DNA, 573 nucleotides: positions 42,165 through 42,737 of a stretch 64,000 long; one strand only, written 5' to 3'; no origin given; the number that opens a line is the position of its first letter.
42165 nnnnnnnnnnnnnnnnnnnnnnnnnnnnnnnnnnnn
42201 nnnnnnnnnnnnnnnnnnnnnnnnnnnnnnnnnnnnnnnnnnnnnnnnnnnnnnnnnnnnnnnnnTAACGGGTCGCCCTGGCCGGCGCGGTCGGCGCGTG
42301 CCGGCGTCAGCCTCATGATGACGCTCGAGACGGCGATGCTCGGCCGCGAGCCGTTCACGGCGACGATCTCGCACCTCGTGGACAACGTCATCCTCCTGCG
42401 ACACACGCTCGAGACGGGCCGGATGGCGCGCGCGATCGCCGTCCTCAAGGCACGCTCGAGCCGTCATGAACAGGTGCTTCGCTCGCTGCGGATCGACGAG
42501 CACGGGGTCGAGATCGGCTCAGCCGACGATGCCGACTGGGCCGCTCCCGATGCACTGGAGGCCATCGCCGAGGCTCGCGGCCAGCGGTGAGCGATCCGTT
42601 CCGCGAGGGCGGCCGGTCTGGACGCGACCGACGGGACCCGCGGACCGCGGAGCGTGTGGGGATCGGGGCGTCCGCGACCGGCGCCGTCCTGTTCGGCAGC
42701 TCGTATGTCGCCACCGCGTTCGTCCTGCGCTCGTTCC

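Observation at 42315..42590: Orphan KaiC-family C-terminal fragment wedged between ppdK and an EamA transporter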

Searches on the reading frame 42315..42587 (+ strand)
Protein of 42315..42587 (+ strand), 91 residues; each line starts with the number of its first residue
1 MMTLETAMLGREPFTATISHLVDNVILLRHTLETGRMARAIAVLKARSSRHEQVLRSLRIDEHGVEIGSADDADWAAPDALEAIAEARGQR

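Call 3: search_protein_families(library=pfam, proteins=[window:42315-42587:+], max_evalue=1)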
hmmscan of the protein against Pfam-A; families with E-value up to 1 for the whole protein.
window:42315-42587:+ (91 aa): 2 families
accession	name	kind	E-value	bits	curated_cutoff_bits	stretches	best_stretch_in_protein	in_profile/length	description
PF06745.19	ATPase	-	2.8e-08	33.9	26.6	1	2-69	160-228/231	KaiC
PF21418.3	LinB-like_C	-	0.047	13.9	27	1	20-66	11-54/124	Lincosamide nucleotidyltransferase-like, C-terminal domain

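Call 4: search_protein_families(library=ncbifam, proteins=[window:42315-42587:+], max_evalue=10)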
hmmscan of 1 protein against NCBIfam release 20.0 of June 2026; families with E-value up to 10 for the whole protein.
window:42315-42587:+ (91 aa): 5 families
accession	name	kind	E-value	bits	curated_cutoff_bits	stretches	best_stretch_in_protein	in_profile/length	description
NF006799.0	PRK09302.1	equivalog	4.2e-10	38.8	408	1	6-69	410-473/515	circadian clock protein KaiC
TIGR02655.1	circ_KaiC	equivalog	2.6e-07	29.7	546.25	1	16-69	410-463/484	circadian clock protein KaiC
TIGR03881.1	KaiC_arch_4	hypoth_equivalog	0.0051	16.5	247.8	1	6-63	166-224/231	KaiC domain-containing protein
TIGR03877.1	thermo_KaiC_1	hypoth_equivalog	0.01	15.3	307.25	1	17-68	182-233/238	KaiC domain-containing protein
TIGR03880.1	KaiC_arch_3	hypoth_equivalog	0.063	12.8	249.45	1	18-67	166-217/224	KaiC domain-containing protein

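Call 5: search_solved_structures(query=window:42315-42587:+, max_evalue=10, show_alignments=3)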
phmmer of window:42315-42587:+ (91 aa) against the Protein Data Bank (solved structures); distinct sequences matched with E-value up to 10: 44.
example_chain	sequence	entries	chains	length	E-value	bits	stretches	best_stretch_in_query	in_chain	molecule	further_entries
8zn5_B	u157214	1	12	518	7.4e-12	48.7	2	5-69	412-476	KaiC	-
7dyi_A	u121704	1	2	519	3.7e-11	46.5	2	16-67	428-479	Circadian clock protein kinase KaiC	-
4dug_A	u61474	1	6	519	6.6e-11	45.7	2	16-67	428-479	Circadian clock protein kinase kaiC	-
1u9i_A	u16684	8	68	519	6.8e-11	45.6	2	16-67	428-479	KaiC | Circadian clock protein kinase kaiC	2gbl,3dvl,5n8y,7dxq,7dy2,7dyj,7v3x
3jzm_A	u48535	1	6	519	6.9e-11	45.6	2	16-67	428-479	Circadian clock protein kinase kaiC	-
1tf7_A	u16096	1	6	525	7e-11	45.6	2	16-67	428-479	KaiC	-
7wdc_A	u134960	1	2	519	7.6e-11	45.5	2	16-67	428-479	Circadian clock protein kinase KaiC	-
3k0c_A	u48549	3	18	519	8.9e-11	45.3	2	16-67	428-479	Circadian clock protein kinase KaiC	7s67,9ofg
4ijm_A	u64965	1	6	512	9e-11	45.3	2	16-67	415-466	Circadian clock protein kinase KaiC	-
7dyk_A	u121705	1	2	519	9e-11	45.3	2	16-67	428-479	Circadian clock protein kinase KaiC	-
7x1z_A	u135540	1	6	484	9.9e-11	45.1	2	16-67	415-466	Circadian clock oscillator protein KaiC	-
3k0f_A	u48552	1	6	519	1.1e-10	45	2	16-67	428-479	Circadian clock protein kinase KaiC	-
3k0e_A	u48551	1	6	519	1.2e-10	44.9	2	16-67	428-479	Circadian clock protein kinase KaiC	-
3s1a_A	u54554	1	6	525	1.2e-10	44.9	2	16-67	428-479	Circadian clock protein kinase kaiC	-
9ofh_A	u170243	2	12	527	1.2e-10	44.8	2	16-67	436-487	Circadian clock oscillator protein KaiC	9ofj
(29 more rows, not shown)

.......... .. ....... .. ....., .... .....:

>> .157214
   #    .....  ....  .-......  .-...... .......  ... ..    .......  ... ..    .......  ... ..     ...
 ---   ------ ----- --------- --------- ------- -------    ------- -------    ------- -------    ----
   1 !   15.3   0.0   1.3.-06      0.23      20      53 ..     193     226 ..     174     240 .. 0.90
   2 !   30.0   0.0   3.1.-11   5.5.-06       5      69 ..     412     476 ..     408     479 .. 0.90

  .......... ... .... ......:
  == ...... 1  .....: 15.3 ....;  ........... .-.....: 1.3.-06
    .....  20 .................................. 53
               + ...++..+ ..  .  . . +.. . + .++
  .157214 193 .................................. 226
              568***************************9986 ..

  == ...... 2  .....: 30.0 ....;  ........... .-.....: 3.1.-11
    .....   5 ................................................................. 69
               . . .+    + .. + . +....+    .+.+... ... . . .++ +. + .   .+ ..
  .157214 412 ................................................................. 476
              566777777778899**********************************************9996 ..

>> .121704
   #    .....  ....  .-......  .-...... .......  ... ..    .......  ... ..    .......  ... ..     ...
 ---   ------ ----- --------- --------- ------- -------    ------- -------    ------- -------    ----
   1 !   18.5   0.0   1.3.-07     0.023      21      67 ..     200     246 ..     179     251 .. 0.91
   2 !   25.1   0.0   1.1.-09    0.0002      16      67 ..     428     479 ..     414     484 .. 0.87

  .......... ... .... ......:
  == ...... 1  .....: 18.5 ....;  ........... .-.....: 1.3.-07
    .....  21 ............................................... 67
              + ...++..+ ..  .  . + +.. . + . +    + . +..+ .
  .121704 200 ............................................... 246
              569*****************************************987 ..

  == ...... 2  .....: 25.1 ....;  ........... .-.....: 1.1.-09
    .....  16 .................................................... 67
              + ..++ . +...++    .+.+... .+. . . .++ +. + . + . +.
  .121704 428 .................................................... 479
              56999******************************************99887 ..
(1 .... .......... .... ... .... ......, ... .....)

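Call 6: find_homologous_proteins(query=window:42315-42587:+, max_evalue=0.001)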
Query window:42315-42587:+ (91 aa): 1 proteins with E <= 0.001 among 3 candidates.
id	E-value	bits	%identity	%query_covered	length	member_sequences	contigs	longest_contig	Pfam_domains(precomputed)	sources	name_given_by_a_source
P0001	1.0e-49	184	99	100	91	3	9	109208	PF06745.20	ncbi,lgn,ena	-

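Call 8: find_encoding_contigs(protein=P0001, flank=10000, max_places=10)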
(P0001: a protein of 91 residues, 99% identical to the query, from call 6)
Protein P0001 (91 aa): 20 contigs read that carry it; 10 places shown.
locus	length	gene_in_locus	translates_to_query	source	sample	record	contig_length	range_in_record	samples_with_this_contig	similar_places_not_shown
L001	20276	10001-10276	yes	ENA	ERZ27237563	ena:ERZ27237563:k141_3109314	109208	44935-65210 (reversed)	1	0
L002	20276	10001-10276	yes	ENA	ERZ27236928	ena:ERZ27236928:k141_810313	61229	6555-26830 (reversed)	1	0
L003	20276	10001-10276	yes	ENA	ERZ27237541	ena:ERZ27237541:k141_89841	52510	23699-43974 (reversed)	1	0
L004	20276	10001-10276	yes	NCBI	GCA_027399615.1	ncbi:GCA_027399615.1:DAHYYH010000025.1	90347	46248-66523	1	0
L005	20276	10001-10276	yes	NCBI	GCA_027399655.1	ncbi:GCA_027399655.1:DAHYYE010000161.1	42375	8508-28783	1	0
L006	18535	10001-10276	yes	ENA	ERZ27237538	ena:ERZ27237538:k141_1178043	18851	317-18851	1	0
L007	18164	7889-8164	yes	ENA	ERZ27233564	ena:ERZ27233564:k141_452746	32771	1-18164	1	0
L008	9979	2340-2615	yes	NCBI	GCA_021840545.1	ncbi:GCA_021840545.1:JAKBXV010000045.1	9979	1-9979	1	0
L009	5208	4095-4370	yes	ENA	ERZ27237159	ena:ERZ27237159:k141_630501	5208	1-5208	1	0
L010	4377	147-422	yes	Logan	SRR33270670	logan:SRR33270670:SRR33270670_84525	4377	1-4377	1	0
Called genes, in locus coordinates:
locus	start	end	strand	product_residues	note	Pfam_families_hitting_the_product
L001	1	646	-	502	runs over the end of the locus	PF14691:Fer4_20, PF13738:Pyr_redox_3 (faint), PF01262:AlaDh_PNT_C (faint), PF03486:HI0933_like (faint), PF07992:Pyr_redox_2, PF13241:NAD_binding_7 (faint), PF00070:Pyr_redox (faint), PF13450:NAD_binding_8 (weak), +1 more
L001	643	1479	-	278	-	PF10418:DHODB_Fe-S_bind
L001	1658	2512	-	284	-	PF00970:FAD_binding_6, PF00175:NAD_binding_1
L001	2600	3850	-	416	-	PF10509:GalKase_gal_bdg, PF00288:GHMP_kinases_N, PF08544:GHMP_kinases_C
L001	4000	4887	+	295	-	PF08450:SGL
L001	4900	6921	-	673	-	PF07676:PD40 (faint), PF26549:Tricorn_N (faint), PF00561:Abhydrolase_1 (weak), PF20434:BD-FAE (faint), PF00326:Peptidase_S9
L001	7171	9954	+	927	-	PF01326:PPDK_N, PF00391:PEP-utilizers, PF02896:PEP-utilizers_C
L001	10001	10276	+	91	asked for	PF06745:ATPase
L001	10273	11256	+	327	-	PF00892:EamA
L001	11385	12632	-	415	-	PF00999:Na_H_Exchanger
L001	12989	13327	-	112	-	-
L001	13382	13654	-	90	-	-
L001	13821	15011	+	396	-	PF03435:Sacchrp_dh_NADP, PF16653:Sacchrp_dh_C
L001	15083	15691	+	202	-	PF00265:TK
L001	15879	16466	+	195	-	PF00881:Nitroreductase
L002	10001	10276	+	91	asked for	PF06745:ATPase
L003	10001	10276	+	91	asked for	PF06745:ATPase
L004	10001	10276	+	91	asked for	PF06745:ATPase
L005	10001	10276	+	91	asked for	PF06745:ATPase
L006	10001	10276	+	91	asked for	PF06745:ATPase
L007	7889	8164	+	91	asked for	PF06745:ATPase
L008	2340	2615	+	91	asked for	PF06745:ATPase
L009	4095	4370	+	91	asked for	PF06745:ATPase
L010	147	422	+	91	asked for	PF06745:ATPase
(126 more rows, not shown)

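Call 9: list_cluster_members(proteins=[P0001, window:42315-42587:+])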
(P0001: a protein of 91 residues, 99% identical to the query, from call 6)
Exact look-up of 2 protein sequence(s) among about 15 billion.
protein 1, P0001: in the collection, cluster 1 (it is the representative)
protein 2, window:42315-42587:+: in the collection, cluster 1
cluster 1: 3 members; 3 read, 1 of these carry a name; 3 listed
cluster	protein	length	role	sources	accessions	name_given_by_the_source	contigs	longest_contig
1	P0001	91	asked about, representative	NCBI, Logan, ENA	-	-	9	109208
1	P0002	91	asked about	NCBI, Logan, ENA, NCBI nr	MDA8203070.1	MAG: hypothetical protein M0Z49_09960 [Chloroflexi bacterium] | hypothetical protein [Chloroflexota bacterium]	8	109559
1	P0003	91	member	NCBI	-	-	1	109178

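Call 13: search_protein_representatives(protein=window:42315-42587:+)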
Query: 91 residues. Proteins with E-value up to 0.001 (for the whole library): 298; up to 1e-10: 1; up to 1e-30: 1. The best 150 are listed.
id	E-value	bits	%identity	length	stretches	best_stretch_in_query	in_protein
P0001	3.3e-50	183.5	99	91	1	1-91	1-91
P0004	1.2e-09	54.4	42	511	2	8-70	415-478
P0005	3.6e-09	52.9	35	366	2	16-71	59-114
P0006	1.5e-08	51.0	42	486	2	17-74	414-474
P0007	1.7e-08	50.8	41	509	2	2-70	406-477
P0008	1.9e-08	50.6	34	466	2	16-67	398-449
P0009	2.4e-08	50.3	42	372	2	10-67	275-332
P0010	4.5e-08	49.4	37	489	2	18-69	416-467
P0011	1.3e-07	48.0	36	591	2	6-86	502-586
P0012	2.7e-07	47.0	46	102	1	3-69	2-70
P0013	3.7e-07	46.5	44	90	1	15-69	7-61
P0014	4.2e-07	46.4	40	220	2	8-70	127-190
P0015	6.6e-07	45.7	34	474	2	15-69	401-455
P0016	8.9e-07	45.3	37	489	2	10-72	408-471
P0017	9.0e-07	45.3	40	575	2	2-73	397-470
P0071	2.9e-05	40.5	41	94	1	1-70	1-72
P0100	6.2e-05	39.4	44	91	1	9-69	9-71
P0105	7.1e-05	39.3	45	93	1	8-69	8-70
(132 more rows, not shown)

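Call 15: find_encoding_contigs(protein=P0071, flank=5000, max_places=4)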
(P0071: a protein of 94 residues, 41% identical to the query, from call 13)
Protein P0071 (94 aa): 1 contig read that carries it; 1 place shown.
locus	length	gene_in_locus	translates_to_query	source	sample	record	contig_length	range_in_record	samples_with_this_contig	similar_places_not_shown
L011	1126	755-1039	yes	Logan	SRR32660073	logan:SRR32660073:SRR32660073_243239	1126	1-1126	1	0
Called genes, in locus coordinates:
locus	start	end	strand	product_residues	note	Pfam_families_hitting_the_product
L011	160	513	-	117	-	PF01740:STAS, PF13466:STAS_2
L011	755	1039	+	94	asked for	PF06745:ATPase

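Call 47: find_encoding_contigs(protein=P0012, flank=4000, max_places=3)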
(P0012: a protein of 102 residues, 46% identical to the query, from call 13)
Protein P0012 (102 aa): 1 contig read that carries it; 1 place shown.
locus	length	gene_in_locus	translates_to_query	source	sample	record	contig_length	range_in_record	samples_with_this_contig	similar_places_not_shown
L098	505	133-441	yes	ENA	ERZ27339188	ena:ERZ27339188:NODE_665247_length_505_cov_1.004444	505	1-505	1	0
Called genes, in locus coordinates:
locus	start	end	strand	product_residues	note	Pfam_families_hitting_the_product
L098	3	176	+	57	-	?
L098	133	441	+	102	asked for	PF06745:ATPase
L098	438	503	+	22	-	?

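Call 48: find_encoding_contigs(protein=P0105, flank=4000, max_places=3)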
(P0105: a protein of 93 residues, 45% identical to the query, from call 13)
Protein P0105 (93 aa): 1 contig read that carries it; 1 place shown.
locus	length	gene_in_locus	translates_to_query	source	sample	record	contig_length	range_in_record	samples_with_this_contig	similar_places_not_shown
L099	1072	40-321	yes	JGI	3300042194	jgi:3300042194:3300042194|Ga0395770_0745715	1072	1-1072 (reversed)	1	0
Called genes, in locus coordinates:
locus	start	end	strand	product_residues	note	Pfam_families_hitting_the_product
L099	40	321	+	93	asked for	PF06745:ATPase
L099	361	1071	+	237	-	?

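Call 49: find_encoding_contigs(protein=P0100, flank=4000, max_places=3)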
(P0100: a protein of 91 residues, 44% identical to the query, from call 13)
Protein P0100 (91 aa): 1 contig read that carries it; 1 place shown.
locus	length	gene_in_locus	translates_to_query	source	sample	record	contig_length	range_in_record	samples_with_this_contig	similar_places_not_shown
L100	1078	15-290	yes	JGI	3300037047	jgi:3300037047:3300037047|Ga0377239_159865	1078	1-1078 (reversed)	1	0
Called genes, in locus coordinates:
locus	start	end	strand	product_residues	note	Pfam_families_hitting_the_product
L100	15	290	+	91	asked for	-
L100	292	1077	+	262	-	?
